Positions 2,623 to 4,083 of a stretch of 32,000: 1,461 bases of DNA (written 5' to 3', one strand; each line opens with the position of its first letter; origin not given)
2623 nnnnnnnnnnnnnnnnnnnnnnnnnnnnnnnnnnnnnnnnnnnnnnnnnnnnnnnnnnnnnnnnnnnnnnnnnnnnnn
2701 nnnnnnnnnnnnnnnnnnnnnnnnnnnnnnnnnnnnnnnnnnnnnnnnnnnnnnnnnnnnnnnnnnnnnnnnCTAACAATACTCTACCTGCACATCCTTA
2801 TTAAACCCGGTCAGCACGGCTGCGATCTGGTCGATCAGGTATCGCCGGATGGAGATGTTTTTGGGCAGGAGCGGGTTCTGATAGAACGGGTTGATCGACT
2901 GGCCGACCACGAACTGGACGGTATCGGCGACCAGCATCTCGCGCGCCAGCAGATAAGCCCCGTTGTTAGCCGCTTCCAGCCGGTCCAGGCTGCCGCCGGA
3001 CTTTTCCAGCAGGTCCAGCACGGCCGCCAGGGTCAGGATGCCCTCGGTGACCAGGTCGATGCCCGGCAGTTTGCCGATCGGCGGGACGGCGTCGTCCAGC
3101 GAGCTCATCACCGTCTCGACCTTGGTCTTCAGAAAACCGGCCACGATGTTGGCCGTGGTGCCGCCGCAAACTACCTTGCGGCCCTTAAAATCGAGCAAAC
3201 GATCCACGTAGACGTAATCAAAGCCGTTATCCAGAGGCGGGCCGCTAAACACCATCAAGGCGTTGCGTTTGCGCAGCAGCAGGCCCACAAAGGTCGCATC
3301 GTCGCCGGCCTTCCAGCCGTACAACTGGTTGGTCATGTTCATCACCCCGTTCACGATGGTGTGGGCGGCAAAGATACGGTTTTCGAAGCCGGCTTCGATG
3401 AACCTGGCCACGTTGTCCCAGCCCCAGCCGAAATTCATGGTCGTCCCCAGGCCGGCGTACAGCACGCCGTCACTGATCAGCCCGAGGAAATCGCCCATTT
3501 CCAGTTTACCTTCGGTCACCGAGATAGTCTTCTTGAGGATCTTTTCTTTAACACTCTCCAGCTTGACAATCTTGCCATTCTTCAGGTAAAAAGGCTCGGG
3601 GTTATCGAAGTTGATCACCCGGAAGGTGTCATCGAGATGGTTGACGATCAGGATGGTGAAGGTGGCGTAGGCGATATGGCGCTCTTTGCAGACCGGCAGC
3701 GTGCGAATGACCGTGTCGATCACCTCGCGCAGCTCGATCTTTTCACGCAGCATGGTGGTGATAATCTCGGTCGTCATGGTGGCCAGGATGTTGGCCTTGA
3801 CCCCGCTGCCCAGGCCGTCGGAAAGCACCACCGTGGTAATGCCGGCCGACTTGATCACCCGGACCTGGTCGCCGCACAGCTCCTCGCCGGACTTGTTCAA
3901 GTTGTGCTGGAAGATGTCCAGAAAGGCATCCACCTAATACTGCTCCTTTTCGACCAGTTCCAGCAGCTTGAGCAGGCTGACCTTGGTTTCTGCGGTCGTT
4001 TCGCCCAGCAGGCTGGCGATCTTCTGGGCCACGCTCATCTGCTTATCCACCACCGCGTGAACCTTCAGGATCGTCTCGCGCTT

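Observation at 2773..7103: Hydrogenase-less NuoE/NuoF - 2Fe-2S ferredoxin - PAS - PP2C operon: a candidate NAD(H)/ferredoxin redox-sensing signalling module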

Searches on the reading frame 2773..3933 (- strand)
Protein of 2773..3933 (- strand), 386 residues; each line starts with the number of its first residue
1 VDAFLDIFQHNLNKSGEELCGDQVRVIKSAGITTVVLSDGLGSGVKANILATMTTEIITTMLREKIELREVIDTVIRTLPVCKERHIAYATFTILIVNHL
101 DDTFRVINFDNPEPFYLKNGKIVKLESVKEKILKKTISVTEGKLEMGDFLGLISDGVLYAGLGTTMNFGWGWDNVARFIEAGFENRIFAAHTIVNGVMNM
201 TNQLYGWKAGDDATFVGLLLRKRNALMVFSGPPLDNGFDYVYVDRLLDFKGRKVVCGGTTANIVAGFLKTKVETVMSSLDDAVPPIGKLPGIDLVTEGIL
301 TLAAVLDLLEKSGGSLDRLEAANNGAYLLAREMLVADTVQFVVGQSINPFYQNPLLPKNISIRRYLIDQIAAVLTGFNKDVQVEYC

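Call 3: search_protein_families(library=pfam, proteins=[window:2773-3933:-], max_evalue=0.01)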
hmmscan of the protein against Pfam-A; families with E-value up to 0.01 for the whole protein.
window:2773-3933:- (386 aa): 1 family
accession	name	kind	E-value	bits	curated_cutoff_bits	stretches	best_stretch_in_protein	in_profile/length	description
PF07228.17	SpoIIE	-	4.7e-15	56.5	25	1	33-216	5-187/192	Stage II sporulation protein E (SpoIIE)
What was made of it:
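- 2773..3933 (-): HfsC-type PP2C phosphatase: a SpoIIE/RsbU-like catalytic domain (residues 1 to about 220) plus a family-specific C-terminal alpha/beta domain (residues 222-386, nt 2776-3270). SpoIIE E 5e-15 (call 3).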

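Call 4: search_protein_families(library=ncbifam, proteins=[window:2773-3933:-], max_evalue=0.01)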
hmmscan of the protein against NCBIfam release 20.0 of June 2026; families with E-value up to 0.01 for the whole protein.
window:2773-3933:- (386 aa): 1 family
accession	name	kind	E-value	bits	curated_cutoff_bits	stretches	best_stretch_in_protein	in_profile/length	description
TIGR02865.1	spore_II_E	equivalog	2.4e-10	39.1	490.8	1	11-159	558-709/764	stage II sporulation protein E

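Call 10: find_homologous_proteins(query=window:2773-3933:-, max_evalue=0.00001)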
Query window:2773-3933:- (386 aa): 7973 proteins with E <= 0.00001 among 8000 candidates; the best 120 are listed.
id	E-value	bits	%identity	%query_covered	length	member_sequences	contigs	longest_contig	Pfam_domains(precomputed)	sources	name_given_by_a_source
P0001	7.4e-253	856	100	100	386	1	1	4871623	PF07228.18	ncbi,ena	-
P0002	3.2e-230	782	89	100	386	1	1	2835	PF07228.18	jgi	jgi:hypothetical protein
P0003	6.5e-194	662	74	100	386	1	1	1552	PF07228.18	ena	-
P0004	4.3e-190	650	72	100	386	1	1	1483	PF07228.18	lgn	-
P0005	7.8e-185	633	71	100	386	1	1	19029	PF07228.18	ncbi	-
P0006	5.4e-177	607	70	100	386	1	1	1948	PF07228.18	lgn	-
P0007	2.0e-176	605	69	100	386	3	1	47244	PF07228.18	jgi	-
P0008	2.5e-176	605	69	100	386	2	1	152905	PF07228.18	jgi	-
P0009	9.9e-176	603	69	100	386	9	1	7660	PF07228.18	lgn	-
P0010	3.3e-175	601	67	100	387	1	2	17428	PF07228.18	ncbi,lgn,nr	ncbi:MAG: SpoIIE family protein phosphatase [Chloroflexi bacterium]|nr:SpoIIE family protein phospha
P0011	6.3e-175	600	67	100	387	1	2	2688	PF07228.18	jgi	jgi:hypothetical protein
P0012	7.2e-175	600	70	99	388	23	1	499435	PF07228.18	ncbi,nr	ncbi:MAG: serine/threonine phosphatase [Bellilinea sp.]|nr:MAG: serine/threonine phosphatase [Bellil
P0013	7.4e-175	600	70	100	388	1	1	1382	PF07228.18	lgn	-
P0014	1.4e-174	599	70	100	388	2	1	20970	PF07228.18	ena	-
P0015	2.3e-174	598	70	99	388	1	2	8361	PF07228.18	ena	-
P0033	9.3e-168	576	67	99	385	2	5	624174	PF07228.18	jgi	jgi:hypothetical protein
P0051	1.9e-151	523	60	100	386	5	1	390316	PF07228.18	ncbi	-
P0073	6.4e-143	495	59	100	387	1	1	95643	PF07228.18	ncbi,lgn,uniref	ncbi:SpoIIE family protein phosphatase [Dapis sp. BLCC M172]|uniref:SpoIIE family protein phosphatas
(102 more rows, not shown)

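Call 11: find_encoding_contigs(protein=window:2773-3933:-, flank=10000, max_places=6)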
Protein window:2773-3933:- (386 aa): no gene with exactly this product is on record in the collection.

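Call 12: find_encoding_contigs(protein=P0001, flank=10000, max_places=3)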
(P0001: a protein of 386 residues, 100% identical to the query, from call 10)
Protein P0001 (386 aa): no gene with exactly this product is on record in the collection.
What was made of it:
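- Tried and rejected: Exact look-up of the window's PP2C (and of its identical database copy P0001) in the gene-position index found nothing (calls 11, 12).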

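Call 13: find_encoding_contigs(protein=P0073, flank=10000, max_places=3)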
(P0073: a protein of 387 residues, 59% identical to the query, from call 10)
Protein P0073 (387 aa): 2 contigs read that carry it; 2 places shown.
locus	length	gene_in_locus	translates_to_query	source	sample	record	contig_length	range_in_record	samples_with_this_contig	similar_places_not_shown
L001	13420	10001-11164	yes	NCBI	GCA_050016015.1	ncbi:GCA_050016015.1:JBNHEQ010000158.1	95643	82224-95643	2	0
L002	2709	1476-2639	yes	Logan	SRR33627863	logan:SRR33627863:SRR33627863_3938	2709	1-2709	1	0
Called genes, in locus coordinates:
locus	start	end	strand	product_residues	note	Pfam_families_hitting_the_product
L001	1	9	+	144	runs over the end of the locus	-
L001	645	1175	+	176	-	PF01257:2Fe-2S_thioredx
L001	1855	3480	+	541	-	PF01257:2Fe-2S_thioredx, PF01512:Complex1_51K, PF10531:SLBB (weak), PF10589:NADH_4Fe-4S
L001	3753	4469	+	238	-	PF13510:Fer2_4, PF12838:Fer4_7 (faint), PF12837:Fer4_6 (faint), PF10588:NADH-G_4Fe-4S_3, PF22117:Fer4_Nqo3, PF13187:Fer4_9 (weak), PF00037:Fer4 (weak), PF13484:Fer4_16 (weak), +2 more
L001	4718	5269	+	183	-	PF01058:Oxidored_q6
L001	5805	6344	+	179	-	PF00565:SNase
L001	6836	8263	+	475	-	PF27537:HoxH, PF00374:NiFeSe_Hases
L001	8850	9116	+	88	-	-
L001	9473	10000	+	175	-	PF00989:PAS (weak), PF08448:PAS_4, PF13188:PAS_8 (weak), PF13426:PAS_9, PF21370:PAS_GdpP (weak)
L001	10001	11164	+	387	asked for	PF07228:SpoIIE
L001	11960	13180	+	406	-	PF01494:FAD_binding_3, PF07992:Pyr_redox_2 (weak), PF22578:GGR_cat (weak)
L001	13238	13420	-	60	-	?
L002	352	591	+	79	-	-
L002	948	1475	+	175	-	PF00989:PAS (weak), PF08448:PAS_4, PF13188:PAS_8 (weak), PF13426:PAS_9, PF21370:PAS_GdpP (weak)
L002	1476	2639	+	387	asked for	PF07228:SpoIIE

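Call 14: find_encoding_contigs(protein=P0012, flank=10000, max_places=3)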
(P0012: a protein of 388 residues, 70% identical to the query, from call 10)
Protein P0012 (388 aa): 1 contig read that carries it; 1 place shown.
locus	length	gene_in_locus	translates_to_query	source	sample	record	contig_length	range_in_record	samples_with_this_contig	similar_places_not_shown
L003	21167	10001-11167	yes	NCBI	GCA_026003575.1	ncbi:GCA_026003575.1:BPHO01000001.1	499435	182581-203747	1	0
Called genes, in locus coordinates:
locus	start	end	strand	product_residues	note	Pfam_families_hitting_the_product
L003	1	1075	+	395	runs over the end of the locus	PF00140:Sigma70_r1_2, PF04542:Sigma70_r2, PF04539:Sigma70_r3, PF04545:Sigma70_r4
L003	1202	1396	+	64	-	-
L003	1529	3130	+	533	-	PF13185:GAF_2, PF01590:GAF, PF13185:GAF_2, PF13492:GAF_3 (weak), PF07730:HisKA_3, PF13581:HATPase_c_2, PF02518:HATPase_c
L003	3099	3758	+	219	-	PF00072:Response_reg, PF00196:GerE, PF04545:Sigma70_r4 (weak), PF08281:Sigma70_r4_2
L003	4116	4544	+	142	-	PF14267:DUF4357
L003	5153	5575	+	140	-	-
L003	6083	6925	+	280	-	PF00571:CBS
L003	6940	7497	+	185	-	PF01257:2Fe-2S_thioredx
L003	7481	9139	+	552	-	PF01257:2Fe-2S_thioredx, PF01512:Complex1_51K, PF10531:SLBB (weak), PF10589:NADH_4Fe-4S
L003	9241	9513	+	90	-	PF01257:2Fe-2S_thioredx (weak)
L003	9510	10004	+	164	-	PF08448:PAS_4 (weak), PF13426:PAS_9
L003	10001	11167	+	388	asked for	PF07228:SpoIIE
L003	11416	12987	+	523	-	PF02652:Lactate_perm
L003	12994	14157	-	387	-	PF00155:Aminotran_1_2, PF01053:Cys_Met_Meta_PP (weak), PF01041:DegT_DnrJ_EryC1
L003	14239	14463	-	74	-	-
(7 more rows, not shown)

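Call 17: find_related_loci(query=A1, collection=genome_contigs, flank=10000)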
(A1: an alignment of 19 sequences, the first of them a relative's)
Query A1 (386 aa) in genome_contigs; peptide patterns used: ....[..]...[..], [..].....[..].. (x = any residue, [..] = any of these).
600 stretches matched a pattern (row limit reached: there are more); 597 encode a relative of the query (tblastn E <= 1e-3); the best 80 are kept; 80 distinct loci.
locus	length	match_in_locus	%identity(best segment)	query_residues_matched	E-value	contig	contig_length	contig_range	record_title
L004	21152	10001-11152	70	4-386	1e-180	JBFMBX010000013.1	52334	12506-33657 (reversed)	MAG: Chloroflexota bacterium isolate MAG175 MAG175_13, whole genome shotgun sequence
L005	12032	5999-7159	67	1-386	8e-172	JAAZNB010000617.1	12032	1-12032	MAG: Chloroflexota bacterium isolate AS27yjCOA_123 106026_AS27, whole genome shotgun sequence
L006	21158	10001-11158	60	1-386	1e-155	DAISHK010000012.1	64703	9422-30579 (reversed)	MAG TPA_asm: Bellilinea sp. isolate CTOTU59 NODE_295_length_64703_cov_41.631574, whole genome shotgun sequence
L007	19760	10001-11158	60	1-386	4e-152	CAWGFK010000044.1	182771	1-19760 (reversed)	MAG: uncultured cyanobacterium isolate MFD01721.bin.1.50 genome assembly, contig: contig_48237, whole genome shotgun seq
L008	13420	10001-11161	59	1-386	2e-150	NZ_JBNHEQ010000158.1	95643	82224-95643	Dapis sp. BLCC M172 NODE_140_length_95643_cov_47.153879, whole genome shotgun sequence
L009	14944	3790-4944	59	2-386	5e-150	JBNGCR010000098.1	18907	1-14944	MAG: Limnospira sp. isolate E05-005 bin49.fa-98, whole genome shotgun sequence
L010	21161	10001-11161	58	1-386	2e-149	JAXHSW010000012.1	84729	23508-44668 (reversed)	MAG: Cyanobacteriota bacterium isolate MAG08_tar_biofilm MAG08_12, whole genome shotgun sequence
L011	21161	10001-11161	58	1-386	3e-149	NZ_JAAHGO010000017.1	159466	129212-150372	MAG: Okeania sp. SIO2C9 2C9_NODE_17, whole genome shotgun sequence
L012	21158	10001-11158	59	1-386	3e-149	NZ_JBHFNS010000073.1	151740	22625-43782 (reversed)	Floridaenema fluviatile BLCC-F154 k141_1721, whole genome shotgun sequence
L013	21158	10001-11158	58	1-386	6e-149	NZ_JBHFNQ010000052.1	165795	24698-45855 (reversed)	Floridaenema aerugineum BLCC-F46 bin1.fa-52, whole genome shotgun sequence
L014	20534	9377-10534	58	1-386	3e-148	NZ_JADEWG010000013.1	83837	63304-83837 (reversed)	[Phormidium] sp. LEGE 05292 NODE_13_length_83837_cov_19.3137, whole genome shotgun sequence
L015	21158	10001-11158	58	1-386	1e-147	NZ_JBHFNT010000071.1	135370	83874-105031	Floridaenema evergladense BLCC-F167 bin1.fa-71, whole genome shotgun sequence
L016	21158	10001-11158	57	1-386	2e-146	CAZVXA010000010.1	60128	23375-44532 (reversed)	MAG TPA_asm: uncultured bacterium isolate SRP319275_co3_141 genome assembly, contig: NODE_673_length_60128_cov_82.225442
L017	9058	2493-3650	58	1-386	1e-146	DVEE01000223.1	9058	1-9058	MAG TPA_asm: Leptolyngbyaceae cyanobacterium M65_K2018_010 NODE_2055_length_9058_cov_2.969455, whole genome shotgun sequ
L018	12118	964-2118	57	2-386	5e-146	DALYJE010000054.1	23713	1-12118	MAG TPA_asm: Coleofasciculaceae cyanobacterium CTOTU46609 NODE_184_length_23713_cov_5.411362, whole genome shotgun seque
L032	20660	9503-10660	55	1-386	1e-135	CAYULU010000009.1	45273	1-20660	MAG TPA_asm: uncultured bacterium isolate SRP263991_co2_526 genome assembly, contig: NODE_645_length_45273_cov_84.046530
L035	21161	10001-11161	53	1-386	5e-134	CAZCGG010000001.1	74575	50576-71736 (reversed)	MAG TPA_asm: uncultured Candidatus Moduliflexus sp. isolate binchicken_co35_299 genome assembly, contig: NODE_71_length_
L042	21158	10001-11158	47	1-385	1e-112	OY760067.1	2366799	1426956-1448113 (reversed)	MAG: Anaerolineales bacterium isolate e1712b75-d4f6-4c5e-bc49-bbfdc0d5b476 genome assembly, chromosome: 2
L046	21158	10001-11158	60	1-386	4e-152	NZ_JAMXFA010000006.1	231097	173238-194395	Laspinema olomoucense D3b NODE_6_length_231097_cov_99.884473, whole genome shotgun sequence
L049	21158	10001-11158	56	1-386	6e-140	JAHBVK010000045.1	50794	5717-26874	MAG: Anaerolineae bacterium isolate ACE_CHL13 CHL13_45, whole genome shotgun sequence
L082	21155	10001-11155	45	1-385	7e-100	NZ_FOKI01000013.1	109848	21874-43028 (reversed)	Clostridium frigidicarnis strain DSM 12271, whole genome shotgun sequence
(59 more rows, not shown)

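Call 27: search_protein_families(library=pfam, proteins=[L082:8303-10000:+, L082:11115-12638:+, L046:11155-11679:+, L046:11688-12029:+, L046:12033-12842:+, L032:8097-8795:-, L049:6892-9060:+, L006:7514-9136:+, L042:8728-9459:+, L035:13754-15505:+], max_evalue=0.001)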
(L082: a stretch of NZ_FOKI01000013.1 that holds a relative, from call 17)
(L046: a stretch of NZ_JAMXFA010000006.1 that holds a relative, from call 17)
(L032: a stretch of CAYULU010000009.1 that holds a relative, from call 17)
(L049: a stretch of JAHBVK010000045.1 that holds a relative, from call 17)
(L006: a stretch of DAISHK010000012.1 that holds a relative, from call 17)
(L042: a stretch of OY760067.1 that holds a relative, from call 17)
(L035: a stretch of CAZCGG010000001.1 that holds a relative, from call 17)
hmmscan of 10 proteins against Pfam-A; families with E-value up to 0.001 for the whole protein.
L082:8303-10000:+ (565 aa): 12 families
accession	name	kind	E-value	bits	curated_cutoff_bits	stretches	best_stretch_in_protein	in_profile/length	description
PF02906.19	Fe_hyd_lg_C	-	3.4e-58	197.6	22.1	1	73-293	2-245/245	Iron only hydrogenase large subunit, C-terminal domain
PF04060.18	FeS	-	8.5e-10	38.6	23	1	367-396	4-33/33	Putative Fe-S cluster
PF00037.32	Fer4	-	4.2e-08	33.1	21.1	1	34-54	2-22/24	4Fe-4S binding domain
PF12838.12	Fer4_7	-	6.4e-07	30.2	27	1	10-54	1-52/52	4Fe-4S dicluster domain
PF13237.11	Fer4_10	-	1.1e-06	29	25.5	1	6-51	4-53/53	4Fe-4S dicluster domain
PF14697.11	Fer4_21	-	5.6e-06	26.8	35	1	8-52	5-53/59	4Fe-4S dicluster domain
PF13187.11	Fer4_9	-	7.1e-06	26.4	27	1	10-54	1-51/52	4Fe-4S dicluster domain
PF12837.12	Fer4_6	-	1.6e-05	25.1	25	1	34-54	3-23/24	4Fe-4S binding domain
PF25160.1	LdpA_Fe-S-bd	-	3.7e-05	23.8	27.6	1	16-54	8-42/49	LdpA Fe-S cluster-binding domain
PF12797.12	Fer4_2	-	5.4e-05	23.3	24.5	1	35-51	5-21/22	4Fe-4S binding domain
PF00989.32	PAS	-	0.0004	20.8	22.6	0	409-464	6-68/113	PAS fold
PF13484.11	Fer4_16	-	0.00068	20.8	30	0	39-56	1-18/66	4Fe-4S double cluster binding domain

L082:11115-12638:+ (507 aa): 13 families
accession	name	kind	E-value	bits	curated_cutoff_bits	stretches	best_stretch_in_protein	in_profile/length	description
PF02906.19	Fe_hyd_lg_C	-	1.3e-70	238.3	22.1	1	232-465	2-245/245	Iron only hydrogenase large subunit, C-terminal domain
PF00037.32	Fer4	-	3.9e-16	58.5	21.1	2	142-164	2-24/24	4Fe-4S binding domain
PF12838.12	Fer4_7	-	9e-11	42.5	27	2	117-162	2-52/52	4Fe-4S dicluster domain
PF12837.12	Fer4_6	-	1e-10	41.4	25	2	141-163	2-24/24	4Fe-4S binding domain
PF13237.11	Fer4_10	-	1.6e-10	41.2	25.5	2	141-205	2-53/53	4Fe-4S dicluster domain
PF12797.12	Fer4_2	-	1.7e-09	37.4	24.5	2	140-160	2-22/22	4Fe-4S binding domain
PF13187.11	Fer4_9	-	2.1e-09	37.7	27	1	117-163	2-52/52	4Fe-4S dicluster domain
PF25160.1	LdpA_Fe-S-bd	-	2.1e-09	37.4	27.6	2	164-211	3-45/49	LdpA Fe-S cluster-binding domain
PF14697.11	Fer4_21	-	2.8e-09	37.4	35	1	141-207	1-54/59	4Fe-4S dicluster domain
PF13484.11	Fer4_16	-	4.1e-07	31.1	30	1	147-206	1-65/66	4Fe-4S double cluster binding domain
PF13183.11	Fer4_8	-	1.5e-05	25.9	27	1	146-207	3-67/68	4Fe-4S dicluster domain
PF13247.11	Fer4_11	-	4.2e-05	24.1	26.2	1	113-164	6-60/100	4Fe-4S dicluster domain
PF12800.12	Fer4_4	-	0.0005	20.6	24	0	192-207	2-17/17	4Fe-4S binding domain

L046:11155-11679:+ (174 aa): 0 families

L046:11688-12029:+ (113 aa): 1 family
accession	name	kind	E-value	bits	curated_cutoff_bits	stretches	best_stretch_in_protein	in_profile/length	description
PF01155.25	HypA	-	4e-33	114.2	28.9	1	1-112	1-112/112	Hydrogenase/urease nickel incorporation, metallochaperone, hypA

L046:12033-12842:+ (269 aa): 1 family
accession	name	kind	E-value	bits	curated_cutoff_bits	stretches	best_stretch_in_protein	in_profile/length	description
PF02492.25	cobW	-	5.1e-21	75.5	20.7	1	79-239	3-179/180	CobW/HypB/UreG, nucleotide-binding domain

L032:8097-8795:- (232 aa): 3 families
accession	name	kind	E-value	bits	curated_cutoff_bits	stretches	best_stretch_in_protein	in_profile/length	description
PF02629.25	CoA_binding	-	1.8e-18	67.5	22.3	1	88-181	5-96/97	CoA binding domain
PF06971.19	Put_DNA-bind_N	-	2.4e-10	40.8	27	1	10-55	3-48/49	Putative DNA-binding protein N-terminus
PF01408.29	GFO_IDH_MocA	-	8.6e-05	23.6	24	1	91-174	5-88/120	Oxidoreductase family, NAD-binding Rossmann fold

L049:6892-9060:+ (722 aa): 3 families
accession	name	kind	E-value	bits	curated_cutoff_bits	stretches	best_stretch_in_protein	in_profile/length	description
PF13472.12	Lipase_GDSL_2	-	2e-06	28.9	32.9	1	460-697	2-177/178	GDSL-like Lipase/Acylhydrolase family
PF00069.31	Pkinase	-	9.4e-05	22.4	31.7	1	21-148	12-145/263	Protein kinase domain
PF07714.23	PK_Tyr_Ser-Thr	-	0.00023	21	23.1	1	49-151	45-152/258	Protein tyrosine and serine/threonine kinase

L006:7514-9136:+ (540 aa): 7 families
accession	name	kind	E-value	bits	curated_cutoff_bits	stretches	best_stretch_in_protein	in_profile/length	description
PF16927.11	HisKA_7TM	-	5.5e-52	177.3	28.6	1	11-235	3-224/224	N-terminal 7TM region of histidine kinase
PF00990.26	GGDEF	-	5.9e-49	166.4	23.8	1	372-529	1-161/161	Diguanylate cyclase, GGDEF domain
PF22335.1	Cas10-Cmr2_palm2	-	3.6e-05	24.3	27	1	442-530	50-132/133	Cas10/Cmr2, second palm domain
PF13426.13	PAS_9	-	8.5e-05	23.2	27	1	247-345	2-102/103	PAS domain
PF00989.32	PAS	-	0.00054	20.4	22.6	0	239-268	4-33/113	PAS fold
PF13188.13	PAS_8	-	0.00067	19.9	21.8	0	240-269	5-34/65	PAS domain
PF08448.16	PAS_4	-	0.00077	20.1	23.1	0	242-348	1-109/110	PAS fold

L042:8728-9459:+ (243 aa): 3 families
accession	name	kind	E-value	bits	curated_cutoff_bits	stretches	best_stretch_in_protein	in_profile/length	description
PF02629.25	CoA_binding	-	3.3e-20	73.1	22.3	1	110-205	3-96/97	CoA binding domain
PF06971.19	Put_DNA-bind_N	-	4.4e-16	59.1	27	1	33-79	2-48/49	Putative DNA-binding protein N-terminus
PF08279.18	HTH_11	-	0.00044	20.5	25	0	47-92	5-44/55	HTH domain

L035:13754-15505:+ (583 aa): 11 families
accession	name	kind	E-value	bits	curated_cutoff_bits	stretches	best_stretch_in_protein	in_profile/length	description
PF02906.19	Fe_hyd_lg_C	-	1.2e-98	330.1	22.1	1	229-513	1-245/245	Iron only hydrogenase large subunit, C-terminal domain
PF02256.22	Fe_hyd_SSU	-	1.7e-25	89.3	24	1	522-577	1-56/56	Iron hydrogenase small subunit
PF13510.11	Fer2_4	-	2.3e-21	76.1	22.8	1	3-84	2-81/82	2Fe-2S iron-sulfur cluster binding domain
PF10588.14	NADH-G_4Fe-4S_3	-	5.9e-18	64.6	27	1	91-128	1-38/40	NADH-ubiquinone oxidoreductase-G iron-sulfur binding region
PF12838.12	Fer4_7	-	3.8e-07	30.9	27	1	153-211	1-52/52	4Fe-4S dicluster domain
PF22117.2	Fer4_Nqo3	-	4.5e-07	30.4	27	1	148-212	5-66/67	NADH-quinone oxidoreductase subunit 3, ferredoxin-like domain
PF00037.32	Fer4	-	2.5e-06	27.5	21.1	1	197-212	8-23/24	4Fe-4S binding domain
PF14697.11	Fer4_21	-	3e-06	27.7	35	1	151-209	5-53/59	4Fe-4S dicluster domain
PF13237.11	Fer4_10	-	2.9e-05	24.3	25.5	0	194-214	6-22/53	4Fe-4S dicluster domain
PF13484.11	Fer4_16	-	0.00011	23.3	30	0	197-215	2-20/66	4Fe-4S double cluster binding domain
PF13187.11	Fer4_9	-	0.00063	20.2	27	1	153-211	1-51/52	4Fe-4S dicluster domain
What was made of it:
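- On Hfs/HydS-type sensory module: The Firmicutes counterpart L082 has Fer4, Fe_hyd_lg_C, FeS and PAS (call 27).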
